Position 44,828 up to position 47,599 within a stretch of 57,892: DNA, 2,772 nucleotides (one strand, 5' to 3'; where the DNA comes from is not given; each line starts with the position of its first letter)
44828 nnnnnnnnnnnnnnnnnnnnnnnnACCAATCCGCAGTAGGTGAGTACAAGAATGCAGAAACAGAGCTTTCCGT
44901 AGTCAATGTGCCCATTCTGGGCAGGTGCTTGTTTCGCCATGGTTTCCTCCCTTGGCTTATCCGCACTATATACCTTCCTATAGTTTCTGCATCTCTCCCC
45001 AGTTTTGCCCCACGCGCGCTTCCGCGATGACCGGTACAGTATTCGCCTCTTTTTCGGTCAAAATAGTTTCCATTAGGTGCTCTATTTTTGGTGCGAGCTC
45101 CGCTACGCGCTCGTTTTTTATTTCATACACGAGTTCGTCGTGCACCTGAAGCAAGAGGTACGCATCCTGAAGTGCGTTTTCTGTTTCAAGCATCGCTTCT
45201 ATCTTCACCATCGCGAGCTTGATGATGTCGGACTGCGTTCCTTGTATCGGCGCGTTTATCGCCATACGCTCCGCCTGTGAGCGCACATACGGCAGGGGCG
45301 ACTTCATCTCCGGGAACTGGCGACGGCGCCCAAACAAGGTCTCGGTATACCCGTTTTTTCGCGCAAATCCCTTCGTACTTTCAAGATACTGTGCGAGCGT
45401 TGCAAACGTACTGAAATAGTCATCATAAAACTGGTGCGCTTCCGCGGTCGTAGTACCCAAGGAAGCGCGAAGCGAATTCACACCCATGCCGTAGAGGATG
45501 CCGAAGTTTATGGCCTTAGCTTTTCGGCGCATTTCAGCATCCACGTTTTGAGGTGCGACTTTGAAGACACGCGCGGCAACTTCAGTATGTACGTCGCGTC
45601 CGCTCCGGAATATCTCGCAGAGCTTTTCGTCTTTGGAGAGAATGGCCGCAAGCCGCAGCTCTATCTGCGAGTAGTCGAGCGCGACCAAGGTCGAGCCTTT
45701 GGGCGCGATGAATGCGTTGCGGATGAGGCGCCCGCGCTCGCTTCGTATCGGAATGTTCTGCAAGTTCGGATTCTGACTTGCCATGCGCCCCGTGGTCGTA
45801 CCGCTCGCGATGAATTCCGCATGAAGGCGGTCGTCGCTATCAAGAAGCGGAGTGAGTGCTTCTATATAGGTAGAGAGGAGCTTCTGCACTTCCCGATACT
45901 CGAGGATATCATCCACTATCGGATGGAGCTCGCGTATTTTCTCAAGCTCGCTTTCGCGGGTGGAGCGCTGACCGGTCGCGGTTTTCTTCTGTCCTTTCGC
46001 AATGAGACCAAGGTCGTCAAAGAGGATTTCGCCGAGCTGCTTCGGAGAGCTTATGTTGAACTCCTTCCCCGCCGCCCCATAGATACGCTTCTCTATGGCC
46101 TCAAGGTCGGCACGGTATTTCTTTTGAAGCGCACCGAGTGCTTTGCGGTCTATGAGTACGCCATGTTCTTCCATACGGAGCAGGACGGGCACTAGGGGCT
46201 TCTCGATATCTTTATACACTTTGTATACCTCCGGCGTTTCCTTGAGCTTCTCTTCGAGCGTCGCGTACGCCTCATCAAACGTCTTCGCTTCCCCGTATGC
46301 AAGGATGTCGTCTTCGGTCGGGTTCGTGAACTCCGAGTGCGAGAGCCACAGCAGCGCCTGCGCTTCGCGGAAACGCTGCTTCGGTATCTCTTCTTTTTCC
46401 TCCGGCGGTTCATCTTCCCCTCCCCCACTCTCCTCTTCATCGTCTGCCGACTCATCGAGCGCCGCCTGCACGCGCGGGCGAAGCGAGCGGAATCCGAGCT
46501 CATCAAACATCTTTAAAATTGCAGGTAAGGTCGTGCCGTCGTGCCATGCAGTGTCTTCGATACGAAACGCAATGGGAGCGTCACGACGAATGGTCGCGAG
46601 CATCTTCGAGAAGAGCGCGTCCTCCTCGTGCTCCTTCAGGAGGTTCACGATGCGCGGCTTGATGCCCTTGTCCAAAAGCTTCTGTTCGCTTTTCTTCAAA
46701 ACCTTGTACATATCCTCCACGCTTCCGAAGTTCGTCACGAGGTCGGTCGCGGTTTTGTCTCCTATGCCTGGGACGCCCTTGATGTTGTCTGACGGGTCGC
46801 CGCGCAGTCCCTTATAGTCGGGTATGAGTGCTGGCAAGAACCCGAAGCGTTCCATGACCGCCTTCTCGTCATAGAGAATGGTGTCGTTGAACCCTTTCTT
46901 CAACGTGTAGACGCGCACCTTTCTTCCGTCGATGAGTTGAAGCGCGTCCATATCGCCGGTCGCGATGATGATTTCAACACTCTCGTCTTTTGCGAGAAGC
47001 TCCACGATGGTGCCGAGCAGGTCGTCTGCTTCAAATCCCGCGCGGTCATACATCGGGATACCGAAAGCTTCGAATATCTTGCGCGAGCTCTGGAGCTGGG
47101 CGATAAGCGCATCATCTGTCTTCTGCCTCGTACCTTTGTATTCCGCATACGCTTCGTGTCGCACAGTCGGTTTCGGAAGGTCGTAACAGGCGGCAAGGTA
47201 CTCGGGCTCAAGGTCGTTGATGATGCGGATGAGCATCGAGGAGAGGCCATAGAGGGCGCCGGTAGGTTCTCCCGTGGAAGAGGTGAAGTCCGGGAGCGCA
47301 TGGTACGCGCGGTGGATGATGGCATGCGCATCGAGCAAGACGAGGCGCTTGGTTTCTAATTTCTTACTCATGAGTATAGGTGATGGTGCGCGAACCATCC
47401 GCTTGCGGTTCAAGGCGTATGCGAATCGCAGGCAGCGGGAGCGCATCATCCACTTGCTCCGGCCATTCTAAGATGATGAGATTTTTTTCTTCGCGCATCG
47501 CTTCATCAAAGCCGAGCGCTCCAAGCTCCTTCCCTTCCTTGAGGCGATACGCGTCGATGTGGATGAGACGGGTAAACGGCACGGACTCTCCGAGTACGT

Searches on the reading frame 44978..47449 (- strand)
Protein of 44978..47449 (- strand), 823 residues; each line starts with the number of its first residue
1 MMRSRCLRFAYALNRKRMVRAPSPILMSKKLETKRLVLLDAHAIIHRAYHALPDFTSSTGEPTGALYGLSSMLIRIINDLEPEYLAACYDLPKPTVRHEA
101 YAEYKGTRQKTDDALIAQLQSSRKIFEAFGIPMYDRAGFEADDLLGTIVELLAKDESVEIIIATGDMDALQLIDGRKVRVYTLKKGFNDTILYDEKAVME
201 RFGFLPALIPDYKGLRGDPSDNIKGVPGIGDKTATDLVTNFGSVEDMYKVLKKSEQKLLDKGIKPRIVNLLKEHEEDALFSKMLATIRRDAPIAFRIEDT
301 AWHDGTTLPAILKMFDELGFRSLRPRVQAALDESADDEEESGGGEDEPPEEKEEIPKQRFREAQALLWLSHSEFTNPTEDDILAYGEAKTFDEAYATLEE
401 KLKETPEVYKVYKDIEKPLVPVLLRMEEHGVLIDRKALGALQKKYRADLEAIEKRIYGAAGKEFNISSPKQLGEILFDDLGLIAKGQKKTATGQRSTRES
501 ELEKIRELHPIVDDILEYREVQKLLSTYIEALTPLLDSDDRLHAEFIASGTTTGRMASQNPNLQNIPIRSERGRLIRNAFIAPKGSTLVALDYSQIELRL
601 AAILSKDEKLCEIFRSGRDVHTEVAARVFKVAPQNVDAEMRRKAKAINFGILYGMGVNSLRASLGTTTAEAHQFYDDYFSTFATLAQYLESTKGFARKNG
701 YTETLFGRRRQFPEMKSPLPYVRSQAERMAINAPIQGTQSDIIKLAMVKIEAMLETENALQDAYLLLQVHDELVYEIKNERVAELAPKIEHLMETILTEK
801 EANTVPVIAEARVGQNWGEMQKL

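Call 64: search_protein_families(library=pfam, proteins=[window:44978-47449:-], max_evalue=0.001)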
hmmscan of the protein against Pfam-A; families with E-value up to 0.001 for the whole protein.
window:44978-47449:- (823 aa): 3 families
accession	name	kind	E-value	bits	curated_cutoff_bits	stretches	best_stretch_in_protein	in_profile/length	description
PF00476.26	DNA_pol_A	-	1.9e-137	458.7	34.3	1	436-819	2-381/381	DNA polymerase family A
PF02739.22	5_3_exonuc_N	-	9.8e-48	162.4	34.3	1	35-203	1-164/164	5'-3' exonuclease, N-terminal resolvase-like domain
PF01367.25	5_3_exonuc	-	9.4e-26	90.6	40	1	206-303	3-92/97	5'-3' exonuclease, C-terminal SAM fold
